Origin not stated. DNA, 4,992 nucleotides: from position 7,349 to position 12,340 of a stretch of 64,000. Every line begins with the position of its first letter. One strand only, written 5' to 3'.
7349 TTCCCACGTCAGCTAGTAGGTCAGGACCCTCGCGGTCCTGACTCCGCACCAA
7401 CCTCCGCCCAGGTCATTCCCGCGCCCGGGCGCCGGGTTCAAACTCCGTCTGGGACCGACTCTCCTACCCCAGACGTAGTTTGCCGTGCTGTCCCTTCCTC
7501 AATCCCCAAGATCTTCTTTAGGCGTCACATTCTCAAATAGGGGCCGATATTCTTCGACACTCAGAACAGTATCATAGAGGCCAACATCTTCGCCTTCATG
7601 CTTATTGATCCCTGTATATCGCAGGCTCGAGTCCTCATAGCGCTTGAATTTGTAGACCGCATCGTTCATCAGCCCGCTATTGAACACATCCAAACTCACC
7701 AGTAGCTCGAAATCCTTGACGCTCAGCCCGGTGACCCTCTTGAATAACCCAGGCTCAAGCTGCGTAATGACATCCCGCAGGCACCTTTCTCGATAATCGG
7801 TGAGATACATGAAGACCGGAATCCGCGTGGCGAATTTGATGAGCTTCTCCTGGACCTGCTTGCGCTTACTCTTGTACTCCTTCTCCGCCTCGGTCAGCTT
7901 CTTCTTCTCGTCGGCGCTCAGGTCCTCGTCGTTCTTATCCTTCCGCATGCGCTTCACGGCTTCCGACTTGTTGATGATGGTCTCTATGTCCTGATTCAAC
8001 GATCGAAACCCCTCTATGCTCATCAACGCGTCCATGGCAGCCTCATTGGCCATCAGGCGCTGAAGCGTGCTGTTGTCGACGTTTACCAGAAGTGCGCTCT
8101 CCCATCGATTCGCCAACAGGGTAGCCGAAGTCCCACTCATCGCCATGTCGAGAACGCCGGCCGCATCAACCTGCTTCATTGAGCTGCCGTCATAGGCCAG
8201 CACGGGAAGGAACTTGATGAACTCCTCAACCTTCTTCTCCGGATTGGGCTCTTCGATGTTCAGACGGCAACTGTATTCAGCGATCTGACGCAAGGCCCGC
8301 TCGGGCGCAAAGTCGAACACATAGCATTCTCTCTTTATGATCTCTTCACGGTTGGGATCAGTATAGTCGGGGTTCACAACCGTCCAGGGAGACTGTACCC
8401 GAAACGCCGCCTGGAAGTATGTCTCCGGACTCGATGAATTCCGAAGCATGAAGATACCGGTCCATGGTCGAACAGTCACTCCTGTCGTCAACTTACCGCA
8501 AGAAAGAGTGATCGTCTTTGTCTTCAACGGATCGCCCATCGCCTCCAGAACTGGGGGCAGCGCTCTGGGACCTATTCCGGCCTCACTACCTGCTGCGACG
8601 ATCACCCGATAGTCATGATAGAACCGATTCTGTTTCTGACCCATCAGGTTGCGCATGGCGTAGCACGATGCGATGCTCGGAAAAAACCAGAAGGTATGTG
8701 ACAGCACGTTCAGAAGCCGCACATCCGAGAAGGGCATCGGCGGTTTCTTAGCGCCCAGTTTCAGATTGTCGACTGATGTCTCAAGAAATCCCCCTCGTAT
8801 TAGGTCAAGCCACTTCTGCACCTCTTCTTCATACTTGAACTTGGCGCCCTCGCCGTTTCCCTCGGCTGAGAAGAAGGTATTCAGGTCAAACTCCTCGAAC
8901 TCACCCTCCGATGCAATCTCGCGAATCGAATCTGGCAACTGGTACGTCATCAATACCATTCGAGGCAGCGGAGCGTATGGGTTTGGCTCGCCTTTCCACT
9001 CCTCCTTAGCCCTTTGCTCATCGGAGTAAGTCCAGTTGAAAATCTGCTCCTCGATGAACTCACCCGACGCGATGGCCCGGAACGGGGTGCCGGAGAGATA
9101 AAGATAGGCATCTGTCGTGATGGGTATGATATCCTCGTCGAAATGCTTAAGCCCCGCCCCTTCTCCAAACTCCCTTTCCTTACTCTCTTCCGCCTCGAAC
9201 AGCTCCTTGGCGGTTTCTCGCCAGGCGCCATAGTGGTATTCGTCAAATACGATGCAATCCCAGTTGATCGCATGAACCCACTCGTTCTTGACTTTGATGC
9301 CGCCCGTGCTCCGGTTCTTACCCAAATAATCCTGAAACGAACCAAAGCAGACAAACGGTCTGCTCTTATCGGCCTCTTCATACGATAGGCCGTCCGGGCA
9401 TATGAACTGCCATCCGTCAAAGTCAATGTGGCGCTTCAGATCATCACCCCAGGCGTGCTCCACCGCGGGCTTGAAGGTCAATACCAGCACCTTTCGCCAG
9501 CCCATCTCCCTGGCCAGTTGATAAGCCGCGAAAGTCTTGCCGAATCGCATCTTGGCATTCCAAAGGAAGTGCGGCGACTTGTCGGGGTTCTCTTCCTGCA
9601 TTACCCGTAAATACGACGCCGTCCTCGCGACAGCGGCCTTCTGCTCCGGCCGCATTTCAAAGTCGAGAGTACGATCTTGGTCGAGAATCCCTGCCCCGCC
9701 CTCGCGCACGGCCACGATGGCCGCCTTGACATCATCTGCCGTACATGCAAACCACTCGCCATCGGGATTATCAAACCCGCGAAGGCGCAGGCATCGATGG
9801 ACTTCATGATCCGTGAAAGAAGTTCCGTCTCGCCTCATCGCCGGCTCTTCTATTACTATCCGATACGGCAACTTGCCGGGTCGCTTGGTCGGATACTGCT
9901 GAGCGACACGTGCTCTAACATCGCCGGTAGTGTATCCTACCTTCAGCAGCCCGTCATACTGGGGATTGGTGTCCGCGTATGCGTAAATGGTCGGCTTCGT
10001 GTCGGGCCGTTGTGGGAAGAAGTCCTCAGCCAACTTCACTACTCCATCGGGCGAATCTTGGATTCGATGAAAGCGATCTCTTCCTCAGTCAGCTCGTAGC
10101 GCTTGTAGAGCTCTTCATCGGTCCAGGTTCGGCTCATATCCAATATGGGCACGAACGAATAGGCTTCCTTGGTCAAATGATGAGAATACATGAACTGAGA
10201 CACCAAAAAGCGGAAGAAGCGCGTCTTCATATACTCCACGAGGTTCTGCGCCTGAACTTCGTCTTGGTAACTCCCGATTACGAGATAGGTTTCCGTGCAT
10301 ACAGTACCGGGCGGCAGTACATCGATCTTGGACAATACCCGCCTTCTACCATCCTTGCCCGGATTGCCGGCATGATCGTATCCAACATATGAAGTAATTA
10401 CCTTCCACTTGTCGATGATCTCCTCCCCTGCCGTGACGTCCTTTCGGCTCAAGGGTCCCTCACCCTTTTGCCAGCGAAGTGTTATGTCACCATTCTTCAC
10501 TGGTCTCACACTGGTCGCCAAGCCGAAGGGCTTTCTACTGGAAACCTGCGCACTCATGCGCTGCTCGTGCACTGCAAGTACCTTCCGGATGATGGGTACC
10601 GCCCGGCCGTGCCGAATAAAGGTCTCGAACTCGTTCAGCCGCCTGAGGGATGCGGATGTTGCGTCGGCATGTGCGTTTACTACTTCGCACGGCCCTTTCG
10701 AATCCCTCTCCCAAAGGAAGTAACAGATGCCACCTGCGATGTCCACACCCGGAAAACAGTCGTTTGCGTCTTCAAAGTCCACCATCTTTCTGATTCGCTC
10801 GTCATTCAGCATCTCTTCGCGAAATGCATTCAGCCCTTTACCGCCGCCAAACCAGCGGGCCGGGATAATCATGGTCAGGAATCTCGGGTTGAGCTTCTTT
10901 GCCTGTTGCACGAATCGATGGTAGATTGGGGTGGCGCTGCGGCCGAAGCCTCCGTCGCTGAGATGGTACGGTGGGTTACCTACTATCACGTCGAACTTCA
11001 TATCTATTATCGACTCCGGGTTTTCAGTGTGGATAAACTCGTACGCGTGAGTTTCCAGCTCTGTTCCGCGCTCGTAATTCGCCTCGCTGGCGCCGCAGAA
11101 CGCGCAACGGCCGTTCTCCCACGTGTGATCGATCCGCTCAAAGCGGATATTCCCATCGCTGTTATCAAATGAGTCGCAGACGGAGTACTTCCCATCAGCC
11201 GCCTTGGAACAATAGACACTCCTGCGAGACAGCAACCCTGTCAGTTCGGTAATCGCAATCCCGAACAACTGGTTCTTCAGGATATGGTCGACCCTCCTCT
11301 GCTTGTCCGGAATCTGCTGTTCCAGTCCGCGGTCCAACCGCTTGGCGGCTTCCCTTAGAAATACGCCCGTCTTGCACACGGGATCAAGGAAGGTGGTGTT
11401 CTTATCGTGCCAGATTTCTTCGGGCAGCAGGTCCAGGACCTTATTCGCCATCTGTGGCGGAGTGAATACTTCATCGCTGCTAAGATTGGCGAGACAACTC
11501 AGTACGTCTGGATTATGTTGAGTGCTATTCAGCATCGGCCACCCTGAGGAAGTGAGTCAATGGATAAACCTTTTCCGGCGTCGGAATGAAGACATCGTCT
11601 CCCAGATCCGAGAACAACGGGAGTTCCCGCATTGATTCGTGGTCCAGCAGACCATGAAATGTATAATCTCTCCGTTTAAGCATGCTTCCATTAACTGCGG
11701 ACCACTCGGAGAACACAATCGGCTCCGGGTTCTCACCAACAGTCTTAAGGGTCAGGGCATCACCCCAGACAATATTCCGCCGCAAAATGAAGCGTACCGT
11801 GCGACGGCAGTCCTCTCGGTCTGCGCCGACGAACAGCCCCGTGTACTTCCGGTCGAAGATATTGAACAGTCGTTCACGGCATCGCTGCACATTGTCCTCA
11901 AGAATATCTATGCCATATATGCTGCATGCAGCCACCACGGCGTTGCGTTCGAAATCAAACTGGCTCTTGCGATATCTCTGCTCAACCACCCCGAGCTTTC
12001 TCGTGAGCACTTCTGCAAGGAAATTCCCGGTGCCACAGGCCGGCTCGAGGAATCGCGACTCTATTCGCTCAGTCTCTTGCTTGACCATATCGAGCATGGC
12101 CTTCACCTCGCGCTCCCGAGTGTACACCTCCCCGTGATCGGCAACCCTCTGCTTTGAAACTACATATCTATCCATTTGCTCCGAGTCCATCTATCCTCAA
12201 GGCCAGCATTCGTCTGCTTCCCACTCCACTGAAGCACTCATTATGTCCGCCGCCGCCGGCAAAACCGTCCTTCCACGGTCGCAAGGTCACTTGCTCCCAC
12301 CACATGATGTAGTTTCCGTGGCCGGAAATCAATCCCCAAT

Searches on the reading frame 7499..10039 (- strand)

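Call 8: search_protein_families(library=pfam, proteins=[window:7499-10039:-], max_evalue=0.001)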
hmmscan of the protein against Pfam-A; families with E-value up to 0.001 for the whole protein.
window:7499-10039:- (846 aa): 3 families
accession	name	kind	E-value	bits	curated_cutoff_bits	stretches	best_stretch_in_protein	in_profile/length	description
PF10544.15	T5orf172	-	7.3e-10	39.7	20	1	19-109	2-98/101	T5orf172 domain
PF13455.12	MUG113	-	1.4e-06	29.2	22.3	1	32-108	1-70/73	Meiotically up-regulated gene 113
PF04851.21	ResIII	-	8.8e-05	22.9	22.5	1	127-283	2-149/164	Type III restriction enzyme, res subunit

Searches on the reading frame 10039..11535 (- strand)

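Call 8: search_protein_families(library=pfam, proteins=[window:10039-11535:-], max_evalue=0.001)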
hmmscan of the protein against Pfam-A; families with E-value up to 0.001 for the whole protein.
window:10039-11535:- (498 aa): 3 families
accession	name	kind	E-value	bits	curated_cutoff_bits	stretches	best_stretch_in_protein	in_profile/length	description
PF07669.17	Eco57I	-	2.7e-38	132.2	25.3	1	88-261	1-171/171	Eco57I restriction-modification methylase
PF02384.22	N6_Mtase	-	1.9e-05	24.6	20.4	0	21-104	26-94/311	N-6 DNA Methylase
PF01170.24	UPF0020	-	0.00047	20.3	22.3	0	45-216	28-157/197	RMKL-like, methyltransferase domain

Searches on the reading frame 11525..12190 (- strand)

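Call 8: search_protein_families(library=pfam, proteins=[window:11525-12190:-], max_evalue=0.001)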
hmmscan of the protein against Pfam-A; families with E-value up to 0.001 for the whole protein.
window:11525-12190:- (221 aa): 2 families
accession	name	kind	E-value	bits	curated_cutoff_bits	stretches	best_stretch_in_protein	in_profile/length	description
PF20473.4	MmeI_Mtase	-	0.00024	20.8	27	1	33-99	11-73/259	MmeI, DNA-methyltransferase domain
PF01170.24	UPF0020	-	0.00025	21.2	22.3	1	40-108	25-96/197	RMKL-like, methyltransferase domain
